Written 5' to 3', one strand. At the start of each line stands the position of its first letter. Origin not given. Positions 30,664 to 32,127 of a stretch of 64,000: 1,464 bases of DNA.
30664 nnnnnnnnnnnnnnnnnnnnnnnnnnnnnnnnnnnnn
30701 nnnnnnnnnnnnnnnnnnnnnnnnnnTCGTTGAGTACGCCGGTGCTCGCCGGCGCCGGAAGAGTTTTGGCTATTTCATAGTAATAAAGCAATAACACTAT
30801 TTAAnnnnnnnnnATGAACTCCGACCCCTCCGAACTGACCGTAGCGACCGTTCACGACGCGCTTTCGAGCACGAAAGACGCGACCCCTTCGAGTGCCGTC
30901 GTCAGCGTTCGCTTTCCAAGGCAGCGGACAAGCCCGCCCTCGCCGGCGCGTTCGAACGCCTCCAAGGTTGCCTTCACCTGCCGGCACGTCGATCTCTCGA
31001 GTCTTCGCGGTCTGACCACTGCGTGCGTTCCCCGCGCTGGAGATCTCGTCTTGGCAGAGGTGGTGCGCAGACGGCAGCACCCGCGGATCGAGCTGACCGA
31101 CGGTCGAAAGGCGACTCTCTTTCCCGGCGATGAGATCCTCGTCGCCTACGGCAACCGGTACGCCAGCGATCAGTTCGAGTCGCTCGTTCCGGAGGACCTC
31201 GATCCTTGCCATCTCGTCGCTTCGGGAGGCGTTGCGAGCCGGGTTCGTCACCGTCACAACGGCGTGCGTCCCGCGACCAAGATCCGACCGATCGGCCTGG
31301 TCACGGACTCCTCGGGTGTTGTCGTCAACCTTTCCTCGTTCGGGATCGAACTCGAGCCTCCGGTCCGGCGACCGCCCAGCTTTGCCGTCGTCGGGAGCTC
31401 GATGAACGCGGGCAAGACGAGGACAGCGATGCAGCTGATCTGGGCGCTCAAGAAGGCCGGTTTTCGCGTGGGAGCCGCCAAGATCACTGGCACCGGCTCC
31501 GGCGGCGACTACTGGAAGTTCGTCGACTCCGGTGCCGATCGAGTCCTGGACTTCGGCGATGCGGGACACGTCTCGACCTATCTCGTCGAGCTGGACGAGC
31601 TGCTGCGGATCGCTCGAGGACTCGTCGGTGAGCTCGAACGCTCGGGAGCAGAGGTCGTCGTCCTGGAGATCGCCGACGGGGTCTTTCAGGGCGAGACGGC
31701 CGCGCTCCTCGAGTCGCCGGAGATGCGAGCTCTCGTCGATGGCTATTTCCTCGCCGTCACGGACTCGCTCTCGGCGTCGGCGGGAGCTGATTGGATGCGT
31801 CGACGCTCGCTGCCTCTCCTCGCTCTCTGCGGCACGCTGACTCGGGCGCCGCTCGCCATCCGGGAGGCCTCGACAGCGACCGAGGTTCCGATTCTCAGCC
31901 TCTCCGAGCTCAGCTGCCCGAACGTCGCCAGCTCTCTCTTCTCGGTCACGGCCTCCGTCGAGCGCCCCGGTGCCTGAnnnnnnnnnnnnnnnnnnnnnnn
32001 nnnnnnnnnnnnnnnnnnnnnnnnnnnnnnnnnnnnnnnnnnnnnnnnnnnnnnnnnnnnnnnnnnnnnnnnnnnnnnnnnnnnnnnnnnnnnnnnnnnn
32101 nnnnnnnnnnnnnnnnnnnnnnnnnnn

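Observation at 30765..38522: Five-gene export-like operon behind an AT-rich island, running from a DUF1611-like P-loop protein to a secreted propeller protein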

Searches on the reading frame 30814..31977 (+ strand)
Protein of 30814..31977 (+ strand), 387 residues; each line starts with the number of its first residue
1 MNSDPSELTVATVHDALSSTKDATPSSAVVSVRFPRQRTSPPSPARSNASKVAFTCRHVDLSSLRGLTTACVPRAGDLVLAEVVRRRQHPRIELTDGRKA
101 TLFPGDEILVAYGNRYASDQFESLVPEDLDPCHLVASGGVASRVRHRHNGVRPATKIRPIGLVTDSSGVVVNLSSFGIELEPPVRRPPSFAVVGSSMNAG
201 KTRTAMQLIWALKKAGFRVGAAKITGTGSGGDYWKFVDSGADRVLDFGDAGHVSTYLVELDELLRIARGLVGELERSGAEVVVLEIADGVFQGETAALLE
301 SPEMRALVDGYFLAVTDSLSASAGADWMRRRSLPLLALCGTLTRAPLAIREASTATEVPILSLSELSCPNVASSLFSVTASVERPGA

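Call 5: search_protein_families(library=pfam, proteins=[window:30814-31977:+], max_evalue=0.1)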
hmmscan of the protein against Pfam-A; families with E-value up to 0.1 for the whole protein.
window:30814-31977:+ (387 aa): 2 families
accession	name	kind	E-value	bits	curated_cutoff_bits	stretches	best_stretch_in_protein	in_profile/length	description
PF03205.20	MobB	-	2.6e-05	24.6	26.6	1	191-245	3-61/133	Molybdopterin guanine dinucleotide synthesis protein B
PF07755.17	DUF1611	-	0.027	14.3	25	1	190-222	15-47/201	Domain of unknown function (DUF1611_C) P-loop domain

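Call 6: search_protein_families(library=ncbifam, proteins=[window:30814-31977:+], max_evalue=0.1)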
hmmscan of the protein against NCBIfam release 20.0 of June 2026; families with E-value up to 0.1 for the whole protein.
window:30814-31977:+ (387 aa): 2 families
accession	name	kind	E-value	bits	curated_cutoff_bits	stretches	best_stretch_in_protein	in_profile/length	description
TIGR00176.1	mobB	equivalog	0.00022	21.3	76.2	1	191-246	3-62/155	molybdopterin-guanine dinucleotide biosynthesis protein B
NF011056.0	PRK14489.1-1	equivalog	0.00046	19.4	379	1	186-244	202-264/363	bifunctional molybdenum cofactor guanylyltransferase MobA/molybdopterin-guanine dinucleotide biosynthesis adaptor protein MobB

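Call 10: find_homologous_proteins(query=window:30814-31977:+)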
Query window:30814-31977:+ (387 aa): 1440 proteins with E <= 0.001 among 8000 candidates; the best 120 are listed.
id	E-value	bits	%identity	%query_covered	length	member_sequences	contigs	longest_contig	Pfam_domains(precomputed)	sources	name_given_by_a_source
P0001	5.4e-245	830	99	100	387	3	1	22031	-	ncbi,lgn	ncbi:MAG: DUF1611 domain-containing protein [Acidobacteriota bacterium]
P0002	8.1e-128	444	57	95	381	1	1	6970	-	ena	-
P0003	1.7e-127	443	64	86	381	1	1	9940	PF03205.21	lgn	-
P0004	3.6e-127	442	63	86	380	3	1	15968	-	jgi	-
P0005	6.9e-127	441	61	89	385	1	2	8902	PF03205.21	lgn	-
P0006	7.4e-127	441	62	90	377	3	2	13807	-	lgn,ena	-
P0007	1.6e-126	440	60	89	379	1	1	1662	-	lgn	-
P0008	7.5e-126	438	64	86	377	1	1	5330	-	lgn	-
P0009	3.1e-123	429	64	81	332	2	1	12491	-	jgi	jgi:hypothetical protein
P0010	6.6e-123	428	60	89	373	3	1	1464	-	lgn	-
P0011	2.0e-122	427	62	86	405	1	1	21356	-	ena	-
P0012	2.0e-119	417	60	86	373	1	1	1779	PF03205.21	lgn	-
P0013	2.4e-119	417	58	93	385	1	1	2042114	-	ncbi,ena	-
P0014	5.4e-118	412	57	90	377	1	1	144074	-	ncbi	-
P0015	5.4e-118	412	58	87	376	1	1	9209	-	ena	-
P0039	2.0e-97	344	49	87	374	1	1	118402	PF03205.21,PF07755.18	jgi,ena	-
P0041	2.6e-97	344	50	87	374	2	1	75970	PF03205.21,PF07755.18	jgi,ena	-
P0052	3.0e-96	341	49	88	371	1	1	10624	PF03205.21,PF07755.18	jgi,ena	-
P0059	1.3e-95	338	50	86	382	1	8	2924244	-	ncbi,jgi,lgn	ncbi:MAG: DUF1611 domain-containing protein [Desulfobulbus sp.]|jgi:hypothetical protein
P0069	4.9e-95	337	52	87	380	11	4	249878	-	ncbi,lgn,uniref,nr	ncbi:hypothetical protein [Thioalbus denitrificans]|uniref:DUF1611 domain-containing protein n=1 Tax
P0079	4.0e-94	334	49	90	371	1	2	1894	PF07755.18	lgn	-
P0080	4.2e-94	333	48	86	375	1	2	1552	PF07755.18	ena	-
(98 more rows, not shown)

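Call 11: find_encoding_contigs(protein=P0069, flank=10000, max_places=2)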
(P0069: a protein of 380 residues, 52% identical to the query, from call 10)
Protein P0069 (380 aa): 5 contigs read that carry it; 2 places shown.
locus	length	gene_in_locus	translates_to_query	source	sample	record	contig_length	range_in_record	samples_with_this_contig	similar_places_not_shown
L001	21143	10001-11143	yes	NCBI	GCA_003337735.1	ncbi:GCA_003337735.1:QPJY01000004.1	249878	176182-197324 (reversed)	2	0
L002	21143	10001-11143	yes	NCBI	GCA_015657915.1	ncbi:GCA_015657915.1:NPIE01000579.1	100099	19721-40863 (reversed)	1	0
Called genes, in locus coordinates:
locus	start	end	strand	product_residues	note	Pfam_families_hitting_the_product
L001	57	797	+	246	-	PF00005:ABC_tran, PF13304:AAA_21 (faint)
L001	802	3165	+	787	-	PF02687:FtsX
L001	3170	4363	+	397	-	PF25917:BSH_RND (faint), PF25973:BSH_CzcB (weak), PF25876:HH_MFP_RND (weak), PF25967:RND-MFP_C (weak), PF25975:CzcB_C (weak), PF25989:YknX_C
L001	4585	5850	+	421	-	-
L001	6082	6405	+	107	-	-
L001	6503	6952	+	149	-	-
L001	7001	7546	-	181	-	-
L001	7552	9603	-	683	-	PF00009:GTP_EFTU, PF03144:GTP_EFTU_D2, PF22042:EF-G_D2, PF14492:EFG_III, PF03764:EFG_IV, PF00679:EFG_C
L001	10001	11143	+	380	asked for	-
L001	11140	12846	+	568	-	PF00664:ABC_membrane, PF00005:ABC_tran, PF02463:SMC_N (faint), PF13304:AAA_21 (faint)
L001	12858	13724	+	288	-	-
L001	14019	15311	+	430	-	PF00817:IMS, PF11799:IMS_C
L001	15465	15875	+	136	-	-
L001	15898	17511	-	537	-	PF00990:GGDEF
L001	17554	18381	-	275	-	PF00497:SBP_bac_3, PF10613:Lig_chan-Glu_bd (faint)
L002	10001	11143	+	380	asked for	-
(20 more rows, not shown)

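Call 12: find_encoding_contigs(protein=P0059, flank=10000, max_places=2)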
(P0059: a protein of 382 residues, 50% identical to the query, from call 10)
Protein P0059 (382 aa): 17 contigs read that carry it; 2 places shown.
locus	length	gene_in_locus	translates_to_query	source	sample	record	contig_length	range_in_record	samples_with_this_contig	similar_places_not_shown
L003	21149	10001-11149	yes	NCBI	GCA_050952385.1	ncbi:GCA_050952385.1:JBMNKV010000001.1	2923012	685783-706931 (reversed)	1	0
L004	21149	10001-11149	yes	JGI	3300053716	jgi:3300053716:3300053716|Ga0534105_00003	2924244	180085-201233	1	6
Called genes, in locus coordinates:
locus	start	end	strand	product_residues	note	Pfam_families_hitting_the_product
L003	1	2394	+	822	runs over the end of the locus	PF01751:Toprim, PF01131:Topoisom_bac, PF13342:Toprim_Crpt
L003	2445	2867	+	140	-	PF02410:RsfS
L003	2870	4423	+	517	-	PF01676:Metalloenzyme, PF06415:iPGM_N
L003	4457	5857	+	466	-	PF14821:Thr_synth_N, PF00291:PALP, PF24857:THR4_C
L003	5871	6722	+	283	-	PF01048:PNP_UDP_1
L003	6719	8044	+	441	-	PF22039:HUTI_composite_bact, PF01979:Amidohydro_1, PF07969:Amidohydro_3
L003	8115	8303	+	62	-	PF02416:TatA_B_E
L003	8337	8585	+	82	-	PF02416:TatA_B_E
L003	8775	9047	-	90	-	-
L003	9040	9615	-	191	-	PF02870:Methyltransf_1N, PF01035:DNA_binding_1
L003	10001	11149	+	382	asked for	-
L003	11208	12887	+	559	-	PF00664:ABC_membrane, PF00005:ABC_tran, PF13304:AAA_21 (faint)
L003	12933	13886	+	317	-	-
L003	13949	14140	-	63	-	-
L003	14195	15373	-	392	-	PF02515:CoA_transf_3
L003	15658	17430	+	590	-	-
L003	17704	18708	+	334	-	PF13276:HTH_21, PF00665:rve, PF24764:rva_4 (weak), PF13683:rve_3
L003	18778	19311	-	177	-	-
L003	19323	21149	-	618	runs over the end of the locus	PF00912:Transgly, PF00905:Transpeptidase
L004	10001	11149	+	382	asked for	-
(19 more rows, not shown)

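Call 13: find_encoding_contigs(protein=P0013, flank=10000, max_places=2)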
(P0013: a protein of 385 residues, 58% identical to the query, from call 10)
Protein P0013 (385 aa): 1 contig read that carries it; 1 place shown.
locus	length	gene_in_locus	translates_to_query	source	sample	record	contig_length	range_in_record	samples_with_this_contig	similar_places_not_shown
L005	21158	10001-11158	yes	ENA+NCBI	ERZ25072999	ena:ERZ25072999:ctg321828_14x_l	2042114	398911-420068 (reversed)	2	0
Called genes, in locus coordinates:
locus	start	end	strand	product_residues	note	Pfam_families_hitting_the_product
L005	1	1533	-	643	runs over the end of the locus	PF00884:Sulfatase, PF01663:Phosphodiest (faint)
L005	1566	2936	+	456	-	PF00884:Sulfatase, PF01663:Phosphodiest (weak)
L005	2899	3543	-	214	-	PF01174:SNO, PF07685:GATase_3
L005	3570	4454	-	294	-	PF01680:SOR_SNZ, PF05690:ThiG (weak)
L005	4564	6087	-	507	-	PF00392:GntR, PF00155:Aminotran_1_2, PF12897:Asp_aminotransf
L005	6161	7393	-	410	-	PF00266:Aminotran_5, PF01041:DegT_DnrJ_EryC1 (weak), PF01053:Cys_Met_Meta_PP (weak)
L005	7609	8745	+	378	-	PF02515:CoA_transf_3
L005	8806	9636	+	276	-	PF13606:Ank_3 (faint), PF13857:Ank_5 (faint), PF12796:Ank_2, PF13637:Ank_4 (weak), PF00023:Ank (weak)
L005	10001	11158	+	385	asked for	-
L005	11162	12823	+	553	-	PF00664:ABC_membrane, PF00005:ABC_tran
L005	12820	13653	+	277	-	-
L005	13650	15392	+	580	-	PF18914:DUF5666 (weak), PF13372:Alginate_exp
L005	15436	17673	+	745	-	-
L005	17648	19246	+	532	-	-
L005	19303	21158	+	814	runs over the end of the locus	PF07719:TPR_2 (faint), PF00515:TPR_1 (faint), PF13181:TPR_8 (faint), PF13424:TPR_12 (weak), PF12770:CHAT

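Call 16: search_solved_structures(query=A1, max_evalue=10, show_alignments=2)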
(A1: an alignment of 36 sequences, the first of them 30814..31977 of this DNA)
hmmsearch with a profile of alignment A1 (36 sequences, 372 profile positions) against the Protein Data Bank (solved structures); distinct sequences matched with E-value up to 10: 5.
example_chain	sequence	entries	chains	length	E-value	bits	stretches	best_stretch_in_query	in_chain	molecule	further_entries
2f1r_A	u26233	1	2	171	0.0011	21.1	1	169-226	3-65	molybdopterin-guanine dinucleotide biosynthesis protein B (mobB)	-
3dm5_A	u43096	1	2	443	0.12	14.5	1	163-203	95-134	Signal recognition 54 kDa protein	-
7tgg_a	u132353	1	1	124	0.45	12.6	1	193-239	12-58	Geopilin domain 2 protein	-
6an9_A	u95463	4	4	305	0.62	12.1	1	144-205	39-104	Polyphosphate:AMP phosphotransferase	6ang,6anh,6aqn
6au0_A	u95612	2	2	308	0.63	12.1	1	144-205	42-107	Polyphosphate:AMP phosphotransferase | PPK3 Class III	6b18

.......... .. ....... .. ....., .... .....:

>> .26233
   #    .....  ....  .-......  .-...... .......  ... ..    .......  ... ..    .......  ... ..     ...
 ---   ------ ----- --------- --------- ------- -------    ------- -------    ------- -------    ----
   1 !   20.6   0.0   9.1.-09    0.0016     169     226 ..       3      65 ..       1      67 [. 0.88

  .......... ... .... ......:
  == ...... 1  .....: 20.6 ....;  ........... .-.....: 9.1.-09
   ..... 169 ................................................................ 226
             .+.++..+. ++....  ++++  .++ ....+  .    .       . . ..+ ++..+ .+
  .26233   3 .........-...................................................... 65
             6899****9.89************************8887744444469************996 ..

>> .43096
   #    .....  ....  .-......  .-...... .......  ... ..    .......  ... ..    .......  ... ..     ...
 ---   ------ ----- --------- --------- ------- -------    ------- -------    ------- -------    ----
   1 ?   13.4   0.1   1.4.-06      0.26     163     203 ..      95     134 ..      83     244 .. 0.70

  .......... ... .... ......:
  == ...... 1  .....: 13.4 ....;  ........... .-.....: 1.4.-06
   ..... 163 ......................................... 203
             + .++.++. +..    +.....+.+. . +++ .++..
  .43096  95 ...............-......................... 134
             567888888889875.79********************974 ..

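Call 20: find_related_loci(query=A1, collection=genome_contigs, flank=10000)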
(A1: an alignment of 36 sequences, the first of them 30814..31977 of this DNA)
Query A1 (387 aa) in genome_contigs; peptide patterns used: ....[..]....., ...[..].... (x = any residue, [..] = any of these).
599 stretches matched a pattern (row limit reached: there are more); 574 encode a relative of the query (tblastn E <= 1e-3); the best 80 are kept; 80 distinct loci.
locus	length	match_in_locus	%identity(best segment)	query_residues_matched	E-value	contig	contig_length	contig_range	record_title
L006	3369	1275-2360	60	14-375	7e-137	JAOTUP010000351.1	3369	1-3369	MAG: Acidobacteriota bacterium isolate 13_May_SF_Bin12 13_May_SF_Bin12_scaffold_31675_c1, whole genome shotgun sequence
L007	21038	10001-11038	57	38-386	3e-124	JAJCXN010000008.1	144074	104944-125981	MAG: Acidobacteriota bacterium isolate OFTM27 OFTM27_7, whole genome shotgun sequence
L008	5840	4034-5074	58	41-384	3e-114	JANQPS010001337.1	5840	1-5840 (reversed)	MAG: Thermoanaerobaculia bacterium isolate IP29b_bin.170 k99_2948170, whole genome shotgun sequence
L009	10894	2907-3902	52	45-375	1e-102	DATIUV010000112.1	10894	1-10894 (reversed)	MAG TPA_asm: Pelomicrobium sp. isolate SMAG_U15990 k141_456720, whole genome shotgun sequence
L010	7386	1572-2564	50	46-375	1e-100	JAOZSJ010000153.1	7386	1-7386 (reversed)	MAG: Desulfobacterales bacterium isolate GMC6.metabat2.155 GMC6_13421_length_7386_cov_7.203656, whole genome shotgun seq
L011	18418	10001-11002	49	41-371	4e-100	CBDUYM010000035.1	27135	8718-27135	MAG TPA_asm: uncultured Alphaproteobacteria bacterium isolate SRR22302374_binner123_Refined_59 genome assembly, contig:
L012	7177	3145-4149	52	55-387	4e-100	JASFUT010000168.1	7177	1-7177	MAG: Chromatiales bacterium isolate D1105M02metaG_sub_Bin_253 D1105M02metaG_FD_scaffold_4145_c1, whole genome shotgun se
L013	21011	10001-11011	47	42-376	1e-99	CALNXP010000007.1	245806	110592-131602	MAG: uncultured beta proteobacterium isolate HOU_bin.0202 genome assembly, contig: contig_9499, whole genome shotgun seq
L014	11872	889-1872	50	50-375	3e-99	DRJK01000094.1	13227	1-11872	MAG TPA_asm: Gammaproteobacteria bacterium isolate HyVt-415 HyVt-415_k95_39497, whole genome shotgun sequence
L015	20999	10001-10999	47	50-381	7e-98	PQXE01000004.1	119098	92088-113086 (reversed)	MAG: Deltaproteobacteria bacterium isolate E20SeepSRB2 NODE_4_length_119098_cov_12.9242, whole genome shotgun sequence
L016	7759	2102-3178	46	15-375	5e-98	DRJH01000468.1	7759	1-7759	MAG TPA_asm: Gammaproteobacteria bacterium isolate HyVt-412 HyVt-412_k95_91356, whole genome shotgun sequence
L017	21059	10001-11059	48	32-378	2e-97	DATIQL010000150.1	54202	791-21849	MAG TPA_asm: Casimicrobiaceae bacterium isolate SMAG_U15876 k141_765656, whole genome shotgun sequence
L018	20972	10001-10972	51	46-369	6e-97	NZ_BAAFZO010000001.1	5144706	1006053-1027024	Bordetella petrii strain NSA17 sequence1, whole genome shotgun sequence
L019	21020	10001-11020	52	45-384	5e-97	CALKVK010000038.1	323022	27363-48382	MAG TPA_asm: uncultured bacterium isolate SRR6227243_bin.30_CONCOCT_v1.1_MAG genome assembly, contig: ERZ795105.58, whol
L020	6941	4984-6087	45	16-376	1e-96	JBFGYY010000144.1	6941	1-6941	MAG: Motiliproteus sp. isolate Mix_sand06.2021.04.G.28 k141_498480_length_6941_cov_18.9424, whole genome shotgun sequenc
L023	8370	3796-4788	50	50-378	1e-95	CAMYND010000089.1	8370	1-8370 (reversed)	MAG: Thermodesulfovibrionia bacterium isolate FCS_M_Nitrospinota_09 genome assembly, contig: scaffold_8759, whole genome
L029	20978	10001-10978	50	46-369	6e-95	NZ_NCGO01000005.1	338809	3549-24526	MAG: Novosphingobium sp. 28-62-57 04302015_28_scaffold_21, whole genome shotgun sequence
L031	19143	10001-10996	49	46-375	2e-94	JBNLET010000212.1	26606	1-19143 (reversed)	MAG: Rhodocyclaceae bacterium isolate C1C2.bin.2.orig k141_1936721, whole genome shotgun sequence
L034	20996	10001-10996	47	46-378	3e-94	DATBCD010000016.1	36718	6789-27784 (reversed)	MAG TPA_asm: Burkholderiaceae bacterium isolate SMAG_U5776 k141_2601726, whole genome shotgun sequence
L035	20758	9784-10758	50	46-371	4e-94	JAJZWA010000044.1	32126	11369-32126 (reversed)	MAG: Proteobacteria bacterium isolate SKS5.bin95 NODE_2284_length_32126_cov_10.978593, whole genome shotgun sequence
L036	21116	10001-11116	45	3-384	1e-93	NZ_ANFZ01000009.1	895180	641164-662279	Blastomonas sp. AAP53 Contig9, whole genome shotgun sequence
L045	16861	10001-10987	49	50-375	7e-93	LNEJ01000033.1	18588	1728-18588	MAG: Gammaproteobacteria bacterium Ga0074134 Ga0074134_131.1, whole genome shotgun sequence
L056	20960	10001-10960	50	51-369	1e-91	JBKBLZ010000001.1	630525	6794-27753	MAG: Erythrobacter sp. isolate 21H_026.bin.34 NODE_1_length_630525_cov_20.808241, whole genome shotgun sequence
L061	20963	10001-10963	50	49-368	3e-91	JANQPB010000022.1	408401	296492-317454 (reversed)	MAG: Acidimicrobiales bacterium isolate IP29b_bin.150 k99_3575447, whole genome shotgun sequence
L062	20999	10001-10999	50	46-377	2e-91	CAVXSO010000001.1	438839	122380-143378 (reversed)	MAG: uncultured proteobacterium isolate MFD01872.bin.1.329 genome assembly, contig: contig_123245, whole genome shotgun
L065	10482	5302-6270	47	46-366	8e-91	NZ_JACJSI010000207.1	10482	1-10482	Nostoc flagelliforme FACHB-838 contig207, whole genome shotgun sequence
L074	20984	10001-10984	47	42-365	8e-91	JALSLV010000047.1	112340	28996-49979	MAG: Lysobacterales bacterium isolate 355-202_metabat2_scaf2bin.054 355-202_scaffold_23_c1, whole genome shotgun sequenc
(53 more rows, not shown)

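Call 25: predict_structure(alignment_id=A1)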
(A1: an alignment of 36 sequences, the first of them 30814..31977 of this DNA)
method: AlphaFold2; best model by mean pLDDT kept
length: 387 residues; sequences in the alignment: 36
mean_pLDDT: 89.2   pTM: 0.85
mean pLDDT of the five models: 89.2, 88.3, 87.7, 87.7, 86.2
residues with pLDDT >= 90: 320; 70-90: 15; 50-70: 13; < 50: 39
segments of 3 or more residues with pLDDT < 50: 1-36, 385-387
pLDDT, mean of each block of 10 residues (from residue 1): 39 40 44 47 70 97 94 98 98 96 98 95 97 97 97 98 97 97 94 96 98 98 94 97 98 96 98 98 96 95 96 97 98 96 91 97 96 90 56
secondary structure, 60 per line:
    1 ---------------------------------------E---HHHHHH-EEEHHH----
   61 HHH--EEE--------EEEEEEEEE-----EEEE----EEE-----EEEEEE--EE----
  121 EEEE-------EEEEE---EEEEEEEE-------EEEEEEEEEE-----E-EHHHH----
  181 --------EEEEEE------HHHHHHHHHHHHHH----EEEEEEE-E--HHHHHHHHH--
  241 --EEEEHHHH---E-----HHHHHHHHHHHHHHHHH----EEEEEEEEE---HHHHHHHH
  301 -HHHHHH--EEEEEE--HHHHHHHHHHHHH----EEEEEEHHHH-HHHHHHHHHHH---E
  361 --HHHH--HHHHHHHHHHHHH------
elements in order: H44-49 E51-53 E66-68 E77-85 E91-94 E99-101 E107-112 E121-124 E132-136 E140-147 E155-164 H173-176 E189-194 H201-214 E219-225 H230-238 E243-246 H247-250 H260-276 E281-289 H293-300 H302-307 E310-315 H318-330 E335-340 H341-344 H346-356 H363-366 H369-381
